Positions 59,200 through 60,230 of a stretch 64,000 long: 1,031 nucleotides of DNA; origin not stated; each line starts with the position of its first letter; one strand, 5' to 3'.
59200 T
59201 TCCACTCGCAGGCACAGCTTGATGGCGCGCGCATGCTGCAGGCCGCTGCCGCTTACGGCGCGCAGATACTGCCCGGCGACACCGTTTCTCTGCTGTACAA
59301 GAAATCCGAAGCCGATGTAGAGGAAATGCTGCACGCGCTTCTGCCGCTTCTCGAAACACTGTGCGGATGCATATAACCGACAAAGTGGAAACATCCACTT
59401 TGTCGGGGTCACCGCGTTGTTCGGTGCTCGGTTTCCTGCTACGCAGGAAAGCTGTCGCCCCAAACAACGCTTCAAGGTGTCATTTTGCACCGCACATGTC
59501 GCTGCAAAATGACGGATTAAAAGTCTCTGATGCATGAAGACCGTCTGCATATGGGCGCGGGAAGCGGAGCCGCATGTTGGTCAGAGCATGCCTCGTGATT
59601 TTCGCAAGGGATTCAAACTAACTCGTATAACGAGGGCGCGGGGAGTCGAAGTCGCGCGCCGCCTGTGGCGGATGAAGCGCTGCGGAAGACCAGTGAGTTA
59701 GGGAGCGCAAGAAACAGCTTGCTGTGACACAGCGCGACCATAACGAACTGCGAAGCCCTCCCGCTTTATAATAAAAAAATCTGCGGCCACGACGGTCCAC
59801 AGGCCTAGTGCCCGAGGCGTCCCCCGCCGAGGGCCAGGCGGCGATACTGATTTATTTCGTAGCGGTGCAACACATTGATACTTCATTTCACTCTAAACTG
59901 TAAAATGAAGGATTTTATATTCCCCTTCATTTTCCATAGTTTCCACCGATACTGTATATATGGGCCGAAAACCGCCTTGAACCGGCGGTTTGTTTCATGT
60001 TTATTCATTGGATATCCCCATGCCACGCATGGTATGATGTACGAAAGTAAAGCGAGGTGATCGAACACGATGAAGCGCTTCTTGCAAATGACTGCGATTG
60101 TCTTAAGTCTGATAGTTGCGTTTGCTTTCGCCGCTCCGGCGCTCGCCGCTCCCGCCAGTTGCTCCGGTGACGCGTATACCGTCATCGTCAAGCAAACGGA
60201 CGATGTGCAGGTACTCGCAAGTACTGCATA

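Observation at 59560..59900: Copy B of the same element, inverted, 57 kb away downstream of mfd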

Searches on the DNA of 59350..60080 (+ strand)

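Call 9: search_rna_families(source=window, start=59350, end=60080, threshold=evalue, max_evalue=10, show_alignments=3)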
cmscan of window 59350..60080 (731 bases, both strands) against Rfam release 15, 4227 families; matches with E-value up to 10: 5.
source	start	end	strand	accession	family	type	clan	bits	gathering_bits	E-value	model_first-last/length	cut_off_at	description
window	59880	59912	+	RF04163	mir-8364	Gene; miRNA;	-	17.2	67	3.8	1-61/61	no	mir-8364 microRNA precursor family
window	59900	59974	-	RF00397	SNORA14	Gene; snRNA; snoRNA; HACA-box;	-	17.1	36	1.6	1-135/135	no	Small nucleolar RNA SNORA14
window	59474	59532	+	RF02786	snoTBR2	Gene; snRNA; snoRNA; CD-box;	-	17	62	2.2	1-109/109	no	Small nucleolar RNA TBR2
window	59967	60041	-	RF00624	P9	Gene;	-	14.5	43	2.4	1-74/74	no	Pseudomonas sRNA P9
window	59870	59920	-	RF00656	mir-205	Gene; miRNA;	-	14.1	55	3.2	1-75/75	no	mir-205 microRNA precursor family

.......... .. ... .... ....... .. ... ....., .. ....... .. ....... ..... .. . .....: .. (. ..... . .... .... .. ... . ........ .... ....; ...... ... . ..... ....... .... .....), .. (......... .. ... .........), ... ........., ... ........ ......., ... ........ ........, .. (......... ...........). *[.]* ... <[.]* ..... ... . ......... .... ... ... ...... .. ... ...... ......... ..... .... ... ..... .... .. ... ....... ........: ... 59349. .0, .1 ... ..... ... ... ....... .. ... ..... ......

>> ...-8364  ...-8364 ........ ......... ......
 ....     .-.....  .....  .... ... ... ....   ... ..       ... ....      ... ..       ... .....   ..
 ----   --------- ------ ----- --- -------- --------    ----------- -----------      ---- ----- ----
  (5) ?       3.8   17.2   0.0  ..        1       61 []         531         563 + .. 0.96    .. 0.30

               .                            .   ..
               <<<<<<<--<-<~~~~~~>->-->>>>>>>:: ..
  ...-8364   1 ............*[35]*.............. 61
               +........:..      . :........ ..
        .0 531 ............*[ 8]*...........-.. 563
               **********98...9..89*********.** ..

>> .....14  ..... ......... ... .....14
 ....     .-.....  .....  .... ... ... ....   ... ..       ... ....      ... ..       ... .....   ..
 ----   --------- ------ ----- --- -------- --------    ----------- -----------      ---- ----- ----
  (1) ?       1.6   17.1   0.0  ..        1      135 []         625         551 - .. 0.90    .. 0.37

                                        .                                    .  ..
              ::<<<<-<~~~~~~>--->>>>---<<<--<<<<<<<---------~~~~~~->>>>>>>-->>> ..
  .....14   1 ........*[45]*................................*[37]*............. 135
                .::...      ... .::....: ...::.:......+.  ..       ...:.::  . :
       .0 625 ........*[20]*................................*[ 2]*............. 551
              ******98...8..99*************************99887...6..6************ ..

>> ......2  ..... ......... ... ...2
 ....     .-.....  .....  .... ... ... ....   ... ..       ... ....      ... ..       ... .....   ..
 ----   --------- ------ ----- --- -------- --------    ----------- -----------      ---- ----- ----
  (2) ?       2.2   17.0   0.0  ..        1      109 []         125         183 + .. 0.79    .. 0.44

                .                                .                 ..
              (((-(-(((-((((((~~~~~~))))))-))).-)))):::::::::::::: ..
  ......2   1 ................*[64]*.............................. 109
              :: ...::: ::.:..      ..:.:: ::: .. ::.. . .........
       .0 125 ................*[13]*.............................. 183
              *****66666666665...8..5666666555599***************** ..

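Call 37: build_rna_model(alignment_id=A2)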
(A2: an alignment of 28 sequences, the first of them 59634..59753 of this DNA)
Model R1 built from alignment A2 (28 sequences, 125 columns); structure: RNAalifold consensus.
model positions 115; base pairs 25; branch points 1; effective number of sequences 1.71; information 0.589 bits per position. Calibrated on 0.2 Mb of random sequence (short: E-values are rough).
structure used (alignment columns):
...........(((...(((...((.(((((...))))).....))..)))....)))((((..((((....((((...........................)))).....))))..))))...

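Call 38: search_with_rna_model(model_id=R1, sources=[window, L001, L002, L003, L004, L005, L006, L007, L008, L009, L010, L011, L012, L013, L014, L015, L016, L017, L018, L019, L020, L021, L022, L023, L024, L025, L026, L027, L028, L029, L030, L031, L032, L033, L034, L035, L036, L038, L039, L040, L041], max_evalue=1)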
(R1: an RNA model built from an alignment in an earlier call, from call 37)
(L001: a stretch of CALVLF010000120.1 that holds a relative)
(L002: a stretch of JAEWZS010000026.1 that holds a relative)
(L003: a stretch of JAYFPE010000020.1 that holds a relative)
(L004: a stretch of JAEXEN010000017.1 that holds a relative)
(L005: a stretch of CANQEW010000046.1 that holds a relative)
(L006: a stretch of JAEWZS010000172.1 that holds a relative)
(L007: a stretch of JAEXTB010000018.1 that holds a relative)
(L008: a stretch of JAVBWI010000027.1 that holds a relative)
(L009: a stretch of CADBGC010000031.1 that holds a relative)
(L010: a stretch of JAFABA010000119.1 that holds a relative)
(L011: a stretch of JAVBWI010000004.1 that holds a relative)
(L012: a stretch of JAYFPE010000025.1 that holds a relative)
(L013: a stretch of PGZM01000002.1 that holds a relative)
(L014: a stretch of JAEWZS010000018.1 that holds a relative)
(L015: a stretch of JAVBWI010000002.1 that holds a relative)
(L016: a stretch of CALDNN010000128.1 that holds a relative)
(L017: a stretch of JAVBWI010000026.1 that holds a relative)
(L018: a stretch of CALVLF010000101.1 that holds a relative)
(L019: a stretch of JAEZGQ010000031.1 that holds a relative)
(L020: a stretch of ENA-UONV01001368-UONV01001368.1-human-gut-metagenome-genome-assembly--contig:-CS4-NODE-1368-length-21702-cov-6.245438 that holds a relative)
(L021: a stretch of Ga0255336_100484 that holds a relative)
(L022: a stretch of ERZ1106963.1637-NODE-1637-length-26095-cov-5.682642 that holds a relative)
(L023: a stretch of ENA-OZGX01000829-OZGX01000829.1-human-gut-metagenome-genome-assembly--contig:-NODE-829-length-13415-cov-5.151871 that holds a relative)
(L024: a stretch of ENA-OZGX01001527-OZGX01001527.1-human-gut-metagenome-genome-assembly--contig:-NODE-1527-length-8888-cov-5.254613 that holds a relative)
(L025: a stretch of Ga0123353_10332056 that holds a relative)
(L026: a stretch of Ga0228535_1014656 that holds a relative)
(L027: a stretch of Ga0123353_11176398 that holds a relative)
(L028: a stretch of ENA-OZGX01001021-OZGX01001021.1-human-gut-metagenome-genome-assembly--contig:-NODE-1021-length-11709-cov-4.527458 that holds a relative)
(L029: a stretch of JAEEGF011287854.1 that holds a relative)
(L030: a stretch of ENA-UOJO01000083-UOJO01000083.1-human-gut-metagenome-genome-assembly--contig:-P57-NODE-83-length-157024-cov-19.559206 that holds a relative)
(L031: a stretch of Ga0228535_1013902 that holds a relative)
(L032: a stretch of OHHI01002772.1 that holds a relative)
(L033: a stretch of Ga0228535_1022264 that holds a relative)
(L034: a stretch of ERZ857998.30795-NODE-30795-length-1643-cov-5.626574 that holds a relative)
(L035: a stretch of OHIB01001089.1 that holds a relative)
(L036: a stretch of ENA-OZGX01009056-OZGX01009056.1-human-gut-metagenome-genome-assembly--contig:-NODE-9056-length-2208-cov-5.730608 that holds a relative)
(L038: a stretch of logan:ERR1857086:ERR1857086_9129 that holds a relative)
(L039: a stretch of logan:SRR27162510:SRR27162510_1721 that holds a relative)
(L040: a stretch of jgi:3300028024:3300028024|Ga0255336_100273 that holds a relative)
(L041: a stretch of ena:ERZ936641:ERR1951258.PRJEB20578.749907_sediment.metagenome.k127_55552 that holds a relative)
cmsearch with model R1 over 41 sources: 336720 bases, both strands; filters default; matches with E-value up to 1: 43.
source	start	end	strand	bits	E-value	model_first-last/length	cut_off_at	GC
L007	3130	3244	+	120.3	1.5e-24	1-115/115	no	0.61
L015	1261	1373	+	120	1.8e-24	1-115/115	no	0.65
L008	6378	6490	-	119.5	2.3e-24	1-115/115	no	0.63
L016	280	395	-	118.6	3.6e-24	1-115/115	no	0.66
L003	4794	4908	-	115.1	2.1e-23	1-115/115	no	0.66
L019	7455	7568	+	114.4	3.1e-23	1-115/115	no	0.59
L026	84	198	+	114.3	3.2e-23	1-115/115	no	0.64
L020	5752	5872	-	114.3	3.2e-23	1-115/115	no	0.6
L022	6017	6137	+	114.3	3.2e-23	1-115/115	no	0.6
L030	11038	11158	-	114.3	3.2e-23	1-115/115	no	0.6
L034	874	995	+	114.3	3.3e-23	1-115/115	no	0.68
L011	2233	2345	-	113.7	4.3e-23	1-115/115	no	0.62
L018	1907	2029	+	113.5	5e-23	1-115/115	no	0.66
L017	1036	1148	-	113.5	5e-23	1-115/115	no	0.64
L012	2338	2453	-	113.4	5.3e-23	1-115/115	no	0.61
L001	5946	6068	+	112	1e-22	1-115/115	no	0.67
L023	42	163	+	111.8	1.2e-22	1-115/115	no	0.7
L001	939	1061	-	111.6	1.3e-22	1-115/115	no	0.71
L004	2386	2499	+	110.5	2.3e-22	1-115/115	no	0.56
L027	808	913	+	110.4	2.3e-22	1-115/115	no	0.67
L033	1509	1616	-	110.3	2.5e-22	8-115/115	no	0.65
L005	2913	3028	+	110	2.9e-22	1-115/115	no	0.64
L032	3384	3504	-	109.4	3.9e-22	1-115/115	no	0.59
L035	9462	9582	-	109.4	3.9e-22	1-115/115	no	0.59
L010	5070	5181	-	109.2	4.4e-22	1-115/115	no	0.64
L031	1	105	+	109.1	4.7e-22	11-115/115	5'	0.64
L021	604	724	-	107.1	1.3e-21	1-115/115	no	0.64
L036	42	163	+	102.6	1.3e-20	1-115/115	no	0.68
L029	381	496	-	101.2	2.8e-20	1-115/115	no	0.62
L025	1426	1530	-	98.6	1e-19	1-115/115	no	0.7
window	1825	1945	-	95.2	5.9e-19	1-115/115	no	0.65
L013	3938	4059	-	93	1.8e-18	1-115/115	no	0.58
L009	163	278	+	90.7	5.8e-18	1-115/115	no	0.64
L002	6011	6169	-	86.3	5.6e-17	1-115/115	no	0.58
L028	11614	11709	-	84.6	1.4e-16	27-115/115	5'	0.67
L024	8795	8888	-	80.5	1.1e-15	29-115/115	5'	0.68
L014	7077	7237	-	67.6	8.4e-13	1-115/115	no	0.62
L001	453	551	+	28.3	0.00049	1-115/115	no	0.69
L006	7766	7953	-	26.7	0.0011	1-115/115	no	0.65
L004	5721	5786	+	25.2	0.0024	1-115/115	no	0.62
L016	95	219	-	24.9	0.0027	1-115/115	no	0.48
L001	5778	5862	+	13.5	0.97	1-115/115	no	0.71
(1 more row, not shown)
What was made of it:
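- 59645..59750 (+): Copy B of the ~106-nt core. Domain 1 is 59645-59690 (P1, P2, P2a, P3 hairpin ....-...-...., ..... bulge). The internal guide strand GACCAGT is 59688-59694. Domain 2 is 59691-59750 (P4 CAGT/ACTG, P5 GTTA/TAAC, P6 with variable hairpin). CM hit of 104 bits (call 38).
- Checked: A covariance model built from the family finds exactly these two copies in the window: 59634-59753 (+), 104 bits, and 1825-1945 (-), 95 bits (call 38; both copies were in the training set).
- CM scores are 80-120 bits (call 38).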

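Call 53: search_with_rna_model(model_id=R1, source=L042, max_evalue=1, show_alignments=3)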
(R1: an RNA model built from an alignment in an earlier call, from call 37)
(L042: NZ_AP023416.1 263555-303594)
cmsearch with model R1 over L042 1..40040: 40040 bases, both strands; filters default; matches with E-value up to 1: 2.
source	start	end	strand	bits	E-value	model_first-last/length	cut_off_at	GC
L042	19994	20101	+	37.7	4.7e-07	1-115/115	no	0.61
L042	37674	37749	+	31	1.4e-05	1-115/115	no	0.59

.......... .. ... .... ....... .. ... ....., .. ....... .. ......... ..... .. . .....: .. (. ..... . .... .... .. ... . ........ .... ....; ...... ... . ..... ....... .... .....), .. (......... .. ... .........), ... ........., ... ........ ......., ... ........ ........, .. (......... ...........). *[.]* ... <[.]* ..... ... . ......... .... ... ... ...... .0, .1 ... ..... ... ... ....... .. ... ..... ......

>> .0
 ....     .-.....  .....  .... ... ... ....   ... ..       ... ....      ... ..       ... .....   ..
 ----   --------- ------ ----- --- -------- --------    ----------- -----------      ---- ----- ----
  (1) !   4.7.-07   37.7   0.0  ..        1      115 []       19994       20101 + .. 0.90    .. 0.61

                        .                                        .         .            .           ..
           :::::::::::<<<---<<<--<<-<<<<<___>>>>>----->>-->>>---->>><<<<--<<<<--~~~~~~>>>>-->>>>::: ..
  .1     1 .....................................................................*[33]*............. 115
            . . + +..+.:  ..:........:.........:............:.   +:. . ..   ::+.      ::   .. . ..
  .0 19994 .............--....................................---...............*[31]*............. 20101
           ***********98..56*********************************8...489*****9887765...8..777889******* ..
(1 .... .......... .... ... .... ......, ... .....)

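Call 85: search_with_rna_model(model_id=R1, sources=[L049, L050, L051, L052, L043, L044, L045, L046, L048], max_evalue=0.01)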
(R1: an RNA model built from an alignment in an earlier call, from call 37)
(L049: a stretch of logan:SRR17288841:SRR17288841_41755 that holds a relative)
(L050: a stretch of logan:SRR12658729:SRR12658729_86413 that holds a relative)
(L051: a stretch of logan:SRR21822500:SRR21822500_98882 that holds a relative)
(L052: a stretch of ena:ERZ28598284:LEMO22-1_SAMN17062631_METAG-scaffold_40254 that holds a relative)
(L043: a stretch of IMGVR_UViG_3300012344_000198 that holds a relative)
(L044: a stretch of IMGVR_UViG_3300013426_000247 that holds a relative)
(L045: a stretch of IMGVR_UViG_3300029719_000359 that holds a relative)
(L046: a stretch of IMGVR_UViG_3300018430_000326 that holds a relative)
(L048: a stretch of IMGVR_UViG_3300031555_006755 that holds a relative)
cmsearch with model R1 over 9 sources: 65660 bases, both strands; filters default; matches with E-value up to 0.01: 8.
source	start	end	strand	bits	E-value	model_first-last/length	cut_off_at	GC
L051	1191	1311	+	98.7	1.9e-20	1-115/115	no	0.62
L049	1803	1923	+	93.6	2.7e-19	1-115/115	no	0.63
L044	1849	1956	+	37.5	8.5e-07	1-115/115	no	0.6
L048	6306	6342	-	36.9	1.2e-06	18-54/115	no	0.7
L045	11388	11493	-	36.1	1.7e-06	1-115/115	no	0.58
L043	6233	6342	+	35.9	1.9e-06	1-115/115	no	0.63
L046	10127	10157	+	31.9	1.5e-05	19-49/115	no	0.74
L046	10461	10487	+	28.9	6.9e-05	21-47/115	no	0.74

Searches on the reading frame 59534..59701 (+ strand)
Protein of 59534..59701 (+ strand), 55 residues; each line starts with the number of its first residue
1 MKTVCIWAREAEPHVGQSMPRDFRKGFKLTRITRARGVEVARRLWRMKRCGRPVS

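Call 64: search_protein_families(library=pfam, proteins=[window:59534-59701:+], max_evalue=0.001)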
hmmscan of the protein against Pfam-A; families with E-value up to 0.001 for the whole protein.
window:59534-59701:+ (55 aa): 0 families
